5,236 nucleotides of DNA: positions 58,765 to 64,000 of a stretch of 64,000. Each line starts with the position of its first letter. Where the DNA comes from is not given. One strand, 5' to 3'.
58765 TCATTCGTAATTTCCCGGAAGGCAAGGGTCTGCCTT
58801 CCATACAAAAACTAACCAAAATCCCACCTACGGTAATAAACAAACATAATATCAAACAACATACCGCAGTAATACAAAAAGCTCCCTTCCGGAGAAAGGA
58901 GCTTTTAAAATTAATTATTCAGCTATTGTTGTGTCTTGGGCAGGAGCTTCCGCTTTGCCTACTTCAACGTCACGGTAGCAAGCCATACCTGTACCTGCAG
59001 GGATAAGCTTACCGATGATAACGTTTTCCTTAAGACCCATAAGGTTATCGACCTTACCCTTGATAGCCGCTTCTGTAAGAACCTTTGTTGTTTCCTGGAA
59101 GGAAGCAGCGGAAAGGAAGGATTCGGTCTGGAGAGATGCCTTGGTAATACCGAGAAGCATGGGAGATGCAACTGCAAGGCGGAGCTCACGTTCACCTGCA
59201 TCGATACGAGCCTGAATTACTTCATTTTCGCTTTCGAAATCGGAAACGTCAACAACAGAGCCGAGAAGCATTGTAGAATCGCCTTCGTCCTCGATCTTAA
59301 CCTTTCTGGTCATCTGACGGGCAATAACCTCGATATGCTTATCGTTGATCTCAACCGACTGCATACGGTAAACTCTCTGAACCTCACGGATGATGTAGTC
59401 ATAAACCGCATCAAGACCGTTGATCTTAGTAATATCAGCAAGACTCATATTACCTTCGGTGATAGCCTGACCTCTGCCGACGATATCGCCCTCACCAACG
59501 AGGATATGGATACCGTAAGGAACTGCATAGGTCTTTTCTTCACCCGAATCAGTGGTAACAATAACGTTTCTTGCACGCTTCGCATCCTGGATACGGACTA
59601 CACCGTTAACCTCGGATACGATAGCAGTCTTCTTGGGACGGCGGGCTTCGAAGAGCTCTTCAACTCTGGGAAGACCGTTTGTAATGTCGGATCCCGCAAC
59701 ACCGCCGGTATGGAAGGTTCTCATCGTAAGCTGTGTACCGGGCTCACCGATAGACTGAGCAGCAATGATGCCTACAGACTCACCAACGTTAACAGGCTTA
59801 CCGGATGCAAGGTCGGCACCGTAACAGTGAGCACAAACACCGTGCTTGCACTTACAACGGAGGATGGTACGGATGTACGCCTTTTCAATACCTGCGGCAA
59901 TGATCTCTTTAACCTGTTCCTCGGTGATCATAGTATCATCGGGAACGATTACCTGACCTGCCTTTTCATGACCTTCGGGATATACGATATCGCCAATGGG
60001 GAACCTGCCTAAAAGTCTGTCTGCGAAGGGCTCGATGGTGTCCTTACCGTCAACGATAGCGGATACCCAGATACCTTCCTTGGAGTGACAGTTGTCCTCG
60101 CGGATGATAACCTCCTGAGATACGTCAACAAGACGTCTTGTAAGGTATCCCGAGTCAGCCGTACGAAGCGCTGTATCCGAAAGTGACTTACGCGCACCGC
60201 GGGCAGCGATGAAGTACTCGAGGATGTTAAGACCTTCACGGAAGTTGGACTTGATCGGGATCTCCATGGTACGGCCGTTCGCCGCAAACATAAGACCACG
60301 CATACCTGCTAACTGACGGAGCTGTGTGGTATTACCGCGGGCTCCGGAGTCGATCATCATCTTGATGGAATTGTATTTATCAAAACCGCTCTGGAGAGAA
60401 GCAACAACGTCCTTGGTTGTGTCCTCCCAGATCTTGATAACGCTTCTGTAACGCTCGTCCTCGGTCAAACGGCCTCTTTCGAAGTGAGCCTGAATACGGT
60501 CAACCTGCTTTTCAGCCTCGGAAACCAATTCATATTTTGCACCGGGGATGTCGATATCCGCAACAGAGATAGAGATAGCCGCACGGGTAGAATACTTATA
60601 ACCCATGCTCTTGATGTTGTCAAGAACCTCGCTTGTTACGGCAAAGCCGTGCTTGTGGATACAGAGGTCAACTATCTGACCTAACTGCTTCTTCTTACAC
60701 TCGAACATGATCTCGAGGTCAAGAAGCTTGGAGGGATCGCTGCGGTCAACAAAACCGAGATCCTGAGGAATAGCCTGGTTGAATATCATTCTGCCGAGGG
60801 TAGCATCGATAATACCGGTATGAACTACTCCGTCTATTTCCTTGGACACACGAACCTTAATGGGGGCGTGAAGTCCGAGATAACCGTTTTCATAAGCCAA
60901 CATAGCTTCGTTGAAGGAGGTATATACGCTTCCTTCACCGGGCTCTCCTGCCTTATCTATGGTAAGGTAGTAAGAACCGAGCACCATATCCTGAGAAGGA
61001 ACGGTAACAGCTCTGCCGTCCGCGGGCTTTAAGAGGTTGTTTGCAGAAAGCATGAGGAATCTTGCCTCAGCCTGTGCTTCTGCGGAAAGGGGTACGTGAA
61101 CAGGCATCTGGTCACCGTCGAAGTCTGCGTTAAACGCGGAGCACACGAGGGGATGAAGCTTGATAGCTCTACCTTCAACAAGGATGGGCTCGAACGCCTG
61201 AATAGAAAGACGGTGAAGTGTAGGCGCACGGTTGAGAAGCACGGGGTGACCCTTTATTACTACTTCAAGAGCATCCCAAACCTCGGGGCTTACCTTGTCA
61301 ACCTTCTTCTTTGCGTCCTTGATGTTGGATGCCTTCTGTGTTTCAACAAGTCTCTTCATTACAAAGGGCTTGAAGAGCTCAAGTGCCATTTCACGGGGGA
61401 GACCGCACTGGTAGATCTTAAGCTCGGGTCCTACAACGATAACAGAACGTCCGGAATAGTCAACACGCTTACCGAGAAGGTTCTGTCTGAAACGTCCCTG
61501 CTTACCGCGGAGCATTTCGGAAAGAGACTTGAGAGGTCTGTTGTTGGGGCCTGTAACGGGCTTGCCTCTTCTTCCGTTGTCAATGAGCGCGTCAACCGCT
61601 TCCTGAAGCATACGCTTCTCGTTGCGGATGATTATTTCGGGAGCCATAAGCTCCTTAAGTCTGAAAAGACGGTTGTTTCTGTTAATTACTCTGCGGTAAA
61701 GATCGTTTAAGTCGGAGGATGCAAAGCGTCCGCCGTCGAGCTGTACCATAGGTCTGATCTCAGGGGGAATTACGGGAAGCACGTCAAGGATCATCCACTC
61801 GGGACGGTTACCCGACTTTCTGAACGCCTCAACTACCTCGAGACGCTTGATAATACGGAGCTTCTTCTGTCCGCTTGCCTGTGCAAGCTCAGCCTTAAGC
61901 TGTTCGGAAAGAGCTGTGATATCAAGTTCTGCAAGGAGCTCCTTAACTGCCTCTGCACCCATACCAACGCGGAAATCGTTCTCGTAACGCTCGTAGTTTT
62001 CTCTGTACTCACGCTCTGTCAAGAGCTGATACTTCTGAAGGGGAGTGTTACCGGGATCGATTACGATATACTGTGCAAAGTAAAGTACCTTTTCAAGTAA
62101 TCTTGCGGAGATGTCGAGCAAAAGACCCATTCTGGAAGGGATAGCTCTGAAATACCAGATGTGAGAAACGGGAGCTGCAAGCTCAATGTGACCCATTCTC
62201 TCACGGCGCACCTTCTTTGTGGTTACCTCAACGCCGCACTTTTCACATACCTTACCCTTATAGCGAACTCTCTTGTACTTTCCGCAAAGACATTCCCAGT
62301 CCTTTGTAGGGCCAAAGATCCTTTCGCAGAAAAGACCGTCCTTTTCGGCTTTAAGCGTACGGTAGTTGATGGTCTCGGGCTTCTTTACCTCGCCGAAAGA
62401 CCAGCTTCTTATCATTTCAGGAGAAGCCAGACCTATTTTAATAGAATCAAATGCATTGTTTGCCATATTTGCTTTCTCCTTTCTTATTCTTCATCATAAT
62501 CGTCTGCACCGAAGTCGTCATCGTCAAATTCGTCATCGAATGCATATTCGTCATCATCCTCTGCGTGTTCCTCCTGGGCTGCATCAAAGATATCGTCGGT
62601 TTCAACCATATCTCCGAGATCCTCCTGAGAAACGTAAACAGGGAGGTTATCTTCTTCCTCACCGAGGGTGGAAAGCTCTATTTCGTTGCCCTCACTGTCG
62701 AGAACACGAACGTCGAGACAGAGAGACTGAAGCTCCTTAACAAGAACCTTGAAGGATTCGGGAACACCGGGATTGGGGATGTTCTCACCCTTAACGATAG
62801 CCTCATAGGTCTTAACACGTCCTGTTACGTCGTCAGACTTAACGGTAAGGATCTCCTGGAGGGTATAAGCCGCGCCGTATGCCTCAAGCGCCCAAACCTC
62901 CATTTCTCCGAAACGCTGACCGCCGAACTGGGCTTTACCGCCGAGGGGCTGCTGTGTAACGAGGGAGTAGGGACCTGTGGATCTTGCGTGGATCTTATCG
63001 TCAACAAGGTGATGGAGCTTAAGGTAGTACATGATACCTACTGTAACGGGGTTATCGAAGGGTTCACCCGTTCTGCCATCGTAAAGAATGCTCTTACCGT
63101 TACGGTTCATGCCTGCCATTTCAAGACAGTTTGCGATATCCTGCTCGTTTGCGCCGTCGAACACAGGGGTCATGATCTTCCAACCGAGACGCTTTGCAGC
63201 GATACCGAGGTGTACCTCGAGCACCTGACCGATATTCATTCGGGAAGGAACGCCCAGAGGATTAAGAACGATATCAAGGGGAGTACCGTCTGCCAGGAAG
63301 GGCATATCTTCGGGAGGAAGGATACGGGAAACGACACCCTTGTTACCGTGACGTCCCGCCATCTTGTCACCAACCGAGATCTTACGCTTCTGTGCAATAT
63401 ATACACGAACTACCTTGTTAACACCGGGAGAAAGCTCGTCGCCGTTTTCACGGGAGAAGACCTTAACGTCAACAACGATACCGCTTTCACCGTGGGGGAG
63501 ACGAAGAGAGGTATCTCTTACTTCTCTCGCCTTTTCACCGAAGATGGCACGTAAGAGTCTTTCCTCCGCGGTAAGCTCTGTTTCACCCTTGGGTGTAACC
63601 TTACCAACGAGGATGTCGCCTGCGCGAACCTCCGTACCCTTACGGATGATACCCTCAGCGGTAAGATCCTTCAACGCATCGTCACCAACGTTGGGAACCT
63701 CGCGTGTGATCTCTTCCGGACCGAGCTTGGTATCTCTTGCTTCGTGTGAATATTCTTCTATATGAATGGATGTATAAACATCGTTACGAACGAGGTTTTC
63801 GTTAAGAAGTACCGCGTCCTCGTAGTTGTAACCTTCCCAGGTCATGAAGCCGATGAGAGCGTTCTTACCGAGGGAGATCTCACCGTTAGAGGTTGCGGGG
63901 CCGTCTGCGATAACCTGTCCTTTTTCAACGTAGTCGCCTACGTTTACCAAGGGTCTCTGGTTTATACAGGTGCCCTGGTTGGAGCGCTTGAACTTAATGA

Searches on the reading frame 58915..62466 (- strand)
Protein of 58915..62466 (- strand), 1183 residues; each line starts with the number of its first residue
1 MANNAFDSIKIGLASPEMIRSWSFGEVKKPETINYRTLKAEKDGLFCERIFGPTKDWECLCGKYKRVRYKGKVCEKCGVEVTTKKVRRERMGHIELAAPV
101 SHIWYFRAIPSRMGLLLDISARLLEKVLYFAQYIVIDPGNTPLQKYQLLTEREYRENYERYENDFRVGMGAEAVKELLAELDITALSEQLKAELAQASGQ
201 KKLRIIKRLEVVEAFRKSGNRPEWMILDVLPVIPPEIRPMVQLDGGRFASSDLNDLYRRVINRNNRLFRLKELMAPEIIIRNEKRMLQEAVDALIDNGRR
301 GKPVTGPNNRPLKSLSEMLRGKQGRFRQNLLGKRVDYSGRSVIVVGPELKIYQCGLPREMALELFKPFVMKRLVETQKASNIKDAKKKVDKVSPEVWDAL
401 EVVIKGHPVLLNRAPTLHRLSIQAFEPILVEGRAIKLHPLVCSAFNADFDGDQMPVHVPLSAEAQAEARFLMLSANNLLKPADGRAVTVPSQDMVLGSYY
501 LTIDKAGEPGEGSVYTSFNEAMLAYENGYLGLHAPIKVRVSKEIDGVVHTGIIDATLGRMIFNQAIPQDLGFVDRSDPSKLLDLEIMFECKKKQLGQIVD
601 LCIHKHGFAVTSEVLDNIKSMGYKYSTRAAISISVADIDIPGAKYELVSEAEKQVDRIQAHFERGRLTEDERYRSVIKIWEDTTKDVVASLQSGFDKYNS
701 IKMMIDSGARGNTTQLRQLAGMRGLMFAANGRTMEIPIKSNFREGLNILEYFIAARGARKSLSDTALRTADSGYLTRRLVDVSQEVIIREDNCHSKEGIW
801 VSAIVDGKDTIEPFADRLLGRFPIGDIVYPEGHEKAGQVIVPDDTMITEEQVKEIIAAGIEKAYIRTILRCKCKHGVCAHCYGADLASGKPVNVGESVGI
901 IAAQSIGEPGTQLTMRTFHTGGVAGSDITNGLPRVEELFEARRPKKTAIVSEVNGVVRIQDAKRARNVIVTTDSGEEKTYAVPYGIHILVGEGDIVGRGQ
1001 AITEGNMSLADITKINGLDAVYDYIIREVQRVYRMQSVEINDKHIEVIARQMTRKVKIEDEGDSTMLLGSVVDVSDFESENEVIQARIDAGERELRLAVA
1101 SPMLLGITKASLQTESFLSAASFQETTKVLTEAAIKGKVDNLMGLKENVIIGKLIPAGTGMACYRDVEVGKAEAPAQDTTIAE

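Call 65: search_protein_families(library=pfam, proteins=[window:58915-62466:-], max_evalue=0.00001)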
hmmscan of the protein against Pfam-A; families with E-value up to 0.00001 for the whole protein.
window:58915-62466:- (1183 aa): 5 families
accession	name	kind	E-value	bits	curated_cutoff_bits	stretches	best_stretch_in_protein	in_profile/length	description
PF04997.17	RNA_pol_Rpb1_1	-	6.3e-88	295.6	39.7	1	4-330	2-312/312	RNA polymerase Rpb1, domain 1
PF04998.22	RNA_pol_Rpb1_5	-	3.3e-62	210.8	28.5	1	745-1113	1-265/267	RNA polymerase Rpb1, domain 5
PF00623.25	RNA_pol_Rpb1_2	-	4.4e-39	134.8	25.3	1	332-473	1-165/166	RNA polymerase Rpb1, domain 2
PF04983.23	RNA_pol_Rpb1_3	-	5.7e-27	95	28.9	1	477-638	1-162/162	RNA polymerase Rpb1, domain 3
PF05000.22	RNA_pol_Rpb1_4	-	1.2e-13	51.4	24.8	1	667-742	1-106/107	RNA polymerase Rpb1, domain 4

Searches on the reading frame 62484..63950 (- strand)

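Call 65: search_protein_families(library=pfam, proteins=[window:62484-63950:-], max_evalue=0.00001)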
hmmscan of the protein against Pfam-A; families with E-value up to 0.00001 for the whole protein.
window:62484-63950:- (488 aa): 2 families
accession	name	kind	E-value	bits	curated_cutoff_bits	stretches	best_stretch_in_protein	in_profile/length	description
PF00562.33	RNA_pol_Rpb2_6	-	1.2e-130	436.4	23.4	1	7-341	57-373/373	RNA polymerase Rpb2, domain 6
PF04560.25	RNA_pol_Rpb2_7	-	1.2e-29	102.9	32.1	1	343-417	1-85/87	RNA polymerase Rpb2, domain 7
